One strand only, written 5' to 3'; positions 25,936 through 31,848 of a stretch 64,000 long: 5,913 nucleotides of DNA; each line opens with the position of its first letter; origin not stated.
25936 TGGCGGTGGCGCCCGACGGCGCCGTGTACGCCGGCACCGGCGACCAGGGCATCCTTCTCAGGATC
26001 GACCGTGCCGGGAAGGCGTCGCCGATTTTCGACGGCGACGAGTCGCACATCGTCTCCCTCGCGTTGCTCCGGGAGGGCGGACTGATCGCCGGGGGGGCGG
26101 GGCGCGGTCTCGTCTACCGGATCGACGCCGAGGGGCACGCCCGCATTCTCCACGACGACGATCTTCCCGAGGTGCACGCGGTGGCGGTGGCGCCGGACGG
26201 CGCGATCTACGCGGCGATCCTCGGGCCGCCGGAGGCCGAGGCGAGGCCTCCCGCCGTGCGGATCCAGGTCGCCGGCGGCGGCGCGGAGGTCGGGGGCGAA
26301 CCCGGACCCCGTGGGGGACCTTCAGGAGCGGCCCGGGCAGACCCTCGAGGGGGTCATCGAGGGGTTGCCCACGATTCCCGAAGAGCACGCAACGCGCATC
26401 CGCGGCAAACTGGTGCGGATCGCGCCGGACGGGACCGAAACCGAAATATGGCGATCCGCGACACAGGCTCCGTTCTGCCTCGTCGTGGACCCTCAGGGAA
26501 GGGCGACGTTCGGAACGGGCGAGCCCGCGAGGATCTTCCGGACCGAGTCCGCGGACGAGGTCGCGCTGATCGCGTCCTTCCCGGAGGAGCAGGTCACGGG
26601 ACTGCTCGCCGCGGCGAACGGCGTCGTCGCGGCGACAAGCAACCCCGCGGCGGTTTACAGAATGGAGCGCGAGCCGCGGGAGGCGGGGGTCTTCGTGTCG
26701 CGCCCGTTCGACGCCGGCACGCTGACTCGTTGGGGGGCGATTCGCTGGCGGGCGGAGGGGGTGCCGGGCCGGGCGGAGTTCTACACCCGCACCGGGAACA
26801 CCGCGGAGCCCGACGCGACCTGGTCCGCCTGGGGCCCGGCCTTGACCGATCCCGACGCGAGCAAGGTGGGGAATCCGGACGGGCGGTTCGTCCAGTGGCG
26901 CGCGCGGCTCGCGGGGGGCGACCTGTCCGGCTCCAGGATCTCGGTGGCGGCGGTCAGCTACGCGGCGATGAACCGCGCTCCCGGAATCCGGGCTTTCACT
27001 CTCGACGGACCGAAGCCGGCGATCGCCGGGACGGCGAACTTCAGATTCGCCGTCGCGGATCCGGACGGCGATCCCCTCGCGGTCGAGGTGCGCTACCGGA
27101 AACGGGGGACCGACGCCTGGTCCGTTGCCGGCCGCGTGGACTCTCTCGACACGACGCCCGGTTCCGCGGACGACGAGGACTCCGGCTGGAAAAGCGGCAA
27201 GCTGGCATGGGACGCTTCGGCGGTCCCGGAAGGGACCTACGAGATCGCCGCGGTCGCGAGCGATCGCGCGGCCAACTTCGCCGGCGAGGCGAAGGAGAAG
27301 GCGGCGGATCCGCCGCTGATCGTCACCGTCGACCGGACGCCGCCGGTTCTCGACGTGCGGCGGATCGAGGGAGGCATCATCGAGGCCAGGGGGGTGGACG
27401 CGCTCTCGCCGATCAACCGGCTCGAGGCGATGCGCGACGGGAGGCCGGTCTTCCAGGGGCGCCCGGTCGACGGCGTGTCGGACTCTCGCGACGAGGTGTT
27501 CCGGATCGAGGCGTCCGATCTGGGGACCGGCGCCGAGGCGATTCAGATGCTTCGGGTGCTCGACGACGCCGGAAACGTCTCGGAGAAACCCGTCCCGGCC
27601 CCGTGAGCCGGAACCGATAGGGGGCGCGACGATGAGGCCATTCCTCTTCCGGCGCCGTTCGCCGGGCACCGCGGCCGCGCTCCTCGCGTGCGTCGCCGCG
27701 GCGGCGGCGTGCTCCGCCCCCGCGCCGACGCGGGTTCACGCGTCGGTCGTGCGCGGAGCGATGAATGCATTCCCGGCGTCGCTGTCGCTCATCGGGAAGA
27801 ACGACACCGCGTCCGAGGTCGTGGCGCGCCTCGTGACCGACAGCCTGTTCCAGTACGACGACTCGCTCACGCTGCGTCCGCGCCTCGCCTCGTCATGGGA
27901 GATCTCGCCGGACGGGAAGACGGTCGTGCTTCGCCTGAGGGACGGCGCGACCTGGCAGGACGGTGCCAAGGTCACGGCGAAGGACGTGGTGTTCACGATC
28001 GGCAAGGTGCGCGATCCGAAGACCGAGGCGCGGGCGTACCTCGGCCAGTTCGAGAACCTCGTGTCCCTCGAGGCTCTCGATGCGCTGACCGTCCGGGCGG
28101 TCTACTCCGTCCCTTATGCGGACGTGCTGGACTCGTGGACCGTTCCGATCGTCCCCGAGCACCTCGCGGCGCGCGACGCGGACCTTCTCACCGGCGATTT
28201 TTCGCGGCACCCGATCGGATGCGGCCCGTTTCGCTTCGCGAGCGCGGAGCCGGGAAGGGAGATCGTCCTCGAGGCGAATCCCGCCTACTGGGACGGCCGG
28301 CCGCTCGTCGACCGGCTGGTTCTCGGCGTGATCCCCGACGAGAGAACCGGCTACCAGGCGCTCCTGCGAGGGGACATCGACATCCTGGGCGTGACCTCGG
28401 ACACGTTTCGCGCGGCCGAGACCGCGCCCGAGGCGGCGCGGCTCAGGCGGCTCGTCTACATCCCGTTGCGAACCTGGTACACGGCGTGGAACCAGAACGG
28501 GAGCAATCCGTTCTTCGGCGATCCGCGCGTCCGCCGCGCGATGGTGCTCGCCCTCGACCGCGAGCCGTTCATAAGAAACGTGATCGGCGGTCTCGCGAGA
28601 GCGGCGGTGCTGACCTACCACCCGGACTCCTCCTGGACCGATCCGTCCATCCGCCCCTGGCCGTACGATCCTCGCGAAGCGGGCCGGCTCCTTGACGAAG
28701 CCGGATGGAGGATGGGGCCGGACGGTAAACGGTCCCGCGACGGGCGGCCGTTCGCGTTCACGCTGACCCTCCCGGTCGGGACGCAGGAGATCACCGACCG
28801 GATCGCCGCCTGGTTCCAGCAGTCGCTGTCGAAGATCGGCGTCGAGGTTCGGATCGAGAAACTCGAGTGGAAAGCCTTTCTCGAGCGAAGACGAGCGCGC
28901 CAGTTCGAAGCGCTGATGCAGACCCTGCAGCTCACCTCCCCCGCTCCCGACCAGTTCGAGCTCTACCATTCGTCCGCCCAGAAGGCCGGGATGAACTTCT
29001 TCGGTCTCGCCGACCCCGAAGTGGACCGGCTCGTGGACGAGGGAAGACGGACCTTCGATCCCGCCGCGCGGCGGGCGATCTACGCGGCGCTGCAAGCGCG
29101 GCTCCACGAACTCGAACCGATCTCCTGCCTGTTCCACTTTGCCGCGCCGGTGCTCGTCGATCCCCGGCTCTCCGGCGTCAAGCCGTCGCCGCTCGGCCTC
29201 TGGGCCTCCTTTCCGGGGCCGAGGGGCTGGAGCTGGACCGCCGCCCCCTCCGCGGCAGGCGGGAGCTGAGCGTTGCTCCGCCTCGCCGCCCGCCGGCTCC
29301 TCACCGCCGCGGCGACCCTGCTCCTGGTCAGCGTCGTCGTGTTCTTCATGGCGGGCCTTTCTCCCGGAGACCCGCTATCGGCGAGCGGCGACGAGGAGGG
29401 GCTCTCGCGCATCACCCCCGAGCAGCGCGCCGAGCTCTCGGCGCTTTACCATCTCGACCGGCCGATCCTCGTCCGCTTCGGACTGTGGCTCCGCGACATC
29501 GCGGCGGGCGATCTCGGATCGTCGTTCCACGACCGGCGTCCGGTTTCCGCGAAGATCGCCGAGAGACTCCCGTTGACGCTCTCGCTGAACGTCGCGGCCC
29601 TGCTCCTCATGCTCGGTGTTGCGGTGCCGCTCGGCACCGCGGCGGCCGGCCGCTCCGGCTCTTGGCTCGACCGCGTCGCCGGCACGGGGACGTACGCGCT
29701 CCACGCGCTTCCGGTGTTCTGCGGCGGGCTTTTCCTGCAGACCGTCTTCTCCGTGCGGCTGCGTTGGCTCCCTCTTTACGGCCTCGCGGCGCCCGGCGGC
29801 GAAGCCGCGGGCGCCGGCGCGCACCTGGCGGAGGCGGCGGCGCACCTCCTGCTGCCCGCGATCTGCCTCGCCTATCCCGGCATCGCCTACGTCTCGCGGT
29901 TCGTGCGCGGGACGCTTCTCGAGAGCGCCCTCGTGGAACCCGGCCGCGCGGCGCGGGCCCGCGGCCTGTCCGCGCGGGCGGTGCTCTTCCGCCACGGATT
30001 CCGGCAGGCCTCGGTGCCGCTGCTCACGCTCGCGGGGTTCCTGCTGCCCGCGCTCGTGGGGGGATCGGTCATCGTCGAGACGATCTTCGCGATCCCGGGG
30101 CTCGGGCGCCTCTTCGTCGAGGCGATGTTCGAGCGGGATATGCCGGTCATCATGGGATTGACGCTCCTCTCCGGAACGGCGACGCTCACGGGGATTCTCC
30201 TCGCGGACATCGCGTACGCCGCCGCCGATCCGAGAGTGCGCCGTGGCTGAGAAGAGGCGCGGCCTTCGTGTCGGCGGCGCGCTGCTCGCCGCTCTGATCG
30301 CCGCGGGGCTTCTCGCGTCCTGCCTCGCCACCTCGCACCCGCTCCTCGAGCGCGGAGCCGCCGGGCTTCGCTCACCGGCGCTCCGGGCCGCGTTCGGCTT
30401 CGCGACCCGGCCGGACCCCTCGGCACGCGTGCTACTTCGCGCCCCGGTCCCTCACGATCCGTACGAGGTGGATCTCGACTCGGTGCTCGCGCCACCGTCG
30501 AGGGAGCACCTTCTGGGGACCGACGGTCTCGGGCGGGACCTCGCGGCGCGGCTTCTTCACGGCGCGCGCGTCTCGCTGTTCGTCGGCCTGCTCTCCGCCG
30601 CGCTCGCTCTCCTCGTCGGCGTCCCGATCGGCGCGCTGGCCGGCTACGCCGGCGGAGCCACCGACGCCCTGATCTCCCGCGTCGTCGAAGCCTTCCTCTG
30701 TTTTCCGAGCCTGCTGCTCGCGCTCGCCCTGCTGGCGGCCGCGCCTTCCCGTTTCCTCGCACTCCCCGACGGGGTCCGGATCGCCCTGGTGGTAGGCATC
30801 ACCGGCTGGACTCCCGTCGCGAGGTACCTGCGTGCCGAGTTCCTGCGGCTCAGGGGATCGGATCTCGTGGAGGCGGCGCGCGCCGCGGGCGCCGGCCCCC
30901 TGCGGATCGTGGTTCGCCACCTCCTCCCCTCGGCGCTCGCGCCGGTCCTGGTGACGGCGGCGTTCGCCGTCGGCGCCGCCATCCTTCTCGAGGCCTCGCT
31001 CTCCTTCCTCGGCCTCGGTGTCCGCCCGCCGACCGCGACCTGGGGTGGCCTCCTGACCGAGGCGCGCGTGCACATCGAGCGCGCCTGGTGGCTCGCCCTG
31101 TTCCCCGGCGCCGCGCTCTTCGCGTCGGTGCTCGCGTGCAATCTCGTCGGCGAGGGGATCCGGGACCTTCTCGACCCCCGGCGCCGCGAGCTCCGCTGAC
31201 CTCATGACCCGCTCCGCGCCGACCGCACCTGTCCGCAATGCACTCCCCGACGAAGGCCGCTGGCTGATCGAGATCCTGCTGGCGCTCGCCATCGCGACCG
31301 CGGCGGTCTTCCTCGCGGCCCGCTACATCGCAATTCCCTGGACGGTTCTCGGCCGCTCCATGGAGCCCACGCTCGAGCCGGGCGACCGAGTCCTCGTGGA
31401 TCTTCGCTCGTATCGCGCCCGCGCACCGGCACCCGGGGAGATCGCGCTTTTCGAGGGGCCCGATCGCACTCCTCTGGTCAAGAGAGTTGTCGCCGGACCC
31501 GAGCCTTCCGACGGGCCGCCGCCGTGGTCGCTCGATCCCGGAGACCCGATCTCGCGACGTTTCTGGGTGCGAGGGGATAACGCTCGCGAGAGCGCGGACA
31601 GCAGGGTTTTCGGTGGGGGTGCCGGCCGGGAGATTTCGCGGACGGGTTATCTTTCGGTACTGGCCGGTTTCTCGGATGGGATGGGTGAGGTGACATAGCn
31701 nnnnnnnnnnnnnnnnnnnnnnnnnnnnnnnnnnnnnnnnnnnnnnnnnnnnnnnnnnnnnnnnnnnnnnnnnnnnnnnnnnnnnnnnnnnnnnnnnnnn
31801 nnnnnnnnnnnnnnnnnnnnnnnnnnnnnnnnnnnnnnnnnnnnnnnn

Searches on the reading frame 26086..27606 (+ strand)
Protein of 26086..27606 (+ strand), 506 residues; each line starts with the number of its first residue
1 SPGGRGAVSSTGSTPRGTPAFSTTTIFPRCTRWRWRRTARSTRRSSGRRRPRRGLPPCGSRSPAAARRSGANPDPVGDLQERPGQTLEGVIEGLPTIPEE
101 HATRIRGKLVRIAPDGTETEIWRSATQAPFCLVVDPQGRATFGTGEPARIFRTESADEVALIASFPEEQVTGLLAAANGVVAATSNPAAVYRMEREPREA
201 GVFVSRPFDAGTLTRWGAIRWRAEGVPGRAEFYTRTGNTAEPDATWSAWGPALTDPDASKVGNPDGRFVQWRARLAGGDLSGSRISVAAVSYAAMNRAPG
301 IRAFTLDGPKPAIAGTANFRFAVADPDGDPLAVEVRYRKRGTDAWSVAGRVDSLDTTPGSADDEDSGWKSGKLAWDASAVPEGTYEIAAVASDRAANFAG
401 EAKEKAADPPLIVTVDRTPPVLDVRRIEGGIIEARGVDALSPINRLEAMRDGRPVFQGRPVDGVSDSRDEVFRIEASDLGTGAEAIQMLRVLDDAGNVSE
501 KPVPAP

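Call 17: search_protein_families(library=pfam, max_evalue=0.001, proteins=[window:26086-27606:+])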
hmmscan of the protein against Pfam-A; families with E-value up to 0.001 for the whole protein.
window:26086-27606:+ (506 aa): 0 families

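Call 57: search_protein_families(library=pfam, max_evalue=0.05, proteins=[window:26086-27606:+])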
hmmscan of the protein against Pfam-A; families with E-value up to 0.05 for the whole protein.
window:26086-27606:+ (506 aa): 1 family
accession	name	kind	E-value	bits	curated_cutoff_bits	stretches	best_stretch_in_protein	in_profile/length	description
PF13750.12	Big_3_3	-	0.0061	16.7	27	1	372-428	4-52/157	Bacterial Ig-like domain (group 3)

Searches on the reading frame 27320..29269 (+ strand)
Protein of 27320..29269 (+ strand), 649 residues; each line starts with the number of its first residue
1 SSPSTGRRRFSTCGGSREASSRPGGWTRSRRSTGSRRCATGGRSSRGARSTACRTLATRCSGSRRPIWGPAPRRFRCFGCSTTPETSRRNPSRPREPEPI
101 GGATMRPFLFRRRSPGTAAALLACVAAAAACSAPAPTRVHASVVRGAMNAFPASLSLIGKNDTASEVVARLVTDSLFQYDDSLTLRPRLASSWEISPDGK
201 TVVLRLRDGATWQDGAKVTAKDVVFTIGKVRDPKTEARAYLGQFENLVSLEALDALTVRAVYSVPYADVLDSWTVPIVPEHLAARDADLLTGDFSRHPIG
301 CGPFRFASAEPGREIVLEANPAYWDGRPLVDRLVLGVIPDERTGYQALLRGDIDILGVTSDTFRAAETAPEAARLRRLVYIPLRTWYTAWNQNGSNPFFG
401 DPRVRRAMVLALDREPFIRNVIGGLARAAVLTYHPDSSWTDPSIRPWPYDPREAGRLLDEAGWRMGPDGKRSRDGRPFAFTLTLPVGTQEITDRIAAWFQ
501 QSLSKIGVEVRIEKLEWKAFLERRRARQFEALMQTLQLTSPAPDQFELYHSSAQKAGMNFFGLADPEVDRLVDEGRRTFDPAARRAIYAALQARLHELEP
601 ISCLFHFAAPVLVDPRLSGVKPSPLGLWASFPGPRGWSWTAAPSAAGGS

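Call 17: search_protein_families(library=pfam, max_evalue=0.001, proteins=[window:27320-29269:+])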
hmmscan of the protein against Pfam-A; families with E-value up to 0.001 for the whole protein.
window:27320-29269:+ (649 aa): 1 family
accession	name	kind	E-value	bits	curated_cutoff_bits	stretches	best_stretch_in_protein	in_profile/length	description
PF00496.27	SBP_bac_5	-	1.8e-80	271.3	32.4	1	185-546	2-356/368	Bacterial extracellular solute-binding proteins, family 5 Middle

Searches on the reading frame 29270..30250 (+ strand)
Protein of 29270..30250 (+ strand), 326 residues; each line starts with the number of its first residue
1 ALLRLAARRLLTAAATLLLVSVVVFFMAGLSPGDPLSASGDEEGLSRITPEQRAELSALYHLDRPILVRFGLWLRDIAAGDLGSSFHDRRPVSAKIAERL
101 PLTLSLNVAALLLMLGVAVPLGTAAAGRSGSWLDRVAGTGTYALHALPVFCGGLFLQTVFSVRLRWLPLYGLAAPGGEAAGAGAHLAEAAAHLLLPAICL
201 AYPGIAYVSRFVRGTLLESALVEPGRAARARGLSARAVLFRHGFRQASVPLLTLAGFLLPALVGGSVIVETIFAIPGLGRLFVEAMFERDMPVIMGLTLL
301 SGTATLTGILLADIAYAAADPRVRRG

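Call 17: search_protein_families(library=pfam, max_evalue=0.001, proteins=[window:29270-30250:+])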
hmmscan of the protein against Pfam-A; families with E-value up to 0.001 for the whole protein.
window:29270-30250:+ (326 aa): 2 families
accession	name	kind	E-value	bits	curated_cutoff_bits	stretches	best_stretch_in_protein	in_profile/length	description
PF00528.27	BPD_transp_1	-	2.6e-28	99.4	26.4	1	118-325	1-184/184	Binding-protein-dependent transport system inner membrane component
PF19300.4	BPD_transp_1_N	-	1.7e-10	41.5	23.8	1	3-106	2-113/114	Binding-prot-dependent transport system membrane comp, N-term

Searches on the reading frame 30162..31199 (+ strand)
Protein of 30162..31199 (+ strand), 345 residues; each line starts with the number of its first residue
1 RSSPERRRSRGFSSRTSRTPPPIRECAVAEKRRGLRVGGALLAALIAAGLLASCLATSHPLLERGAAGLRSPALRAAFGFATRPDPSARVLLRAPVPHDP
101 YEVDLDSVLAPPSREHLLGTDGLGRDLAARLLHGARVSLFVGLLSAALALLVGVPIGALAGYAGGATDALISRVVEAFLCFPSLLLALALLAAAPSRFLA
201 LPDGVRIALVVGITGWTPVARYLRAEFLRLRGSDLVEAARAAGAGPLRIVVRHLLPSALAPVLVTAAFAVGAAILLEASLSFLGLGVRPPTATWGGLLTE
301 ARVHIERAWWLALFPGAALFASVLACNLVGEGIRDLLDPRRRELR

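Call 17: search_protein_families(library=pfam, max_evalue=0.001, proteins=[window:30162-31199:+])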
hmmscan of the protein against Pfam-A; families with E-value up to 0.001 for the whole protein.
window:30162-31199:+ (345 aa): 1 family
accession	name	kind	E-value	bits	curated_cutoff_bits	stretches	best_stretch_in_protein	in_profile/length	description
PF00528.27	BPD_transp_1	-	7.4e-34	117.5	26.4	1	153-342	1-183/184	Binding-protein-dependent transport system inner membrane component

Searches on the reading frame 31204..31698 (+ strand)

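Call 17: search_protein_families(library=pfam, max_evalue=0.001, proteins=[window:31204-31698:+])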
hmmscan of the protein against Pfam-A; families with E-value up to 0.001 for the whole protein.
window:31204-31698:+ (164 aa): 2 families
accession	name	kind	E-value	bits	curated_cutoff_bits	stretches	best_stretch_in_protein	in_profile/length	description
PF10502.14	Peptidase_S26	-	2.1e-18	67.3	22.9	1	22-99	2-81/168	Signal peptidase, peptidase S26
PF00717.28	Peptidase_S24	-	0.0004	20.5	23.3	1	47-96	39-83/116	Peptidase S24-like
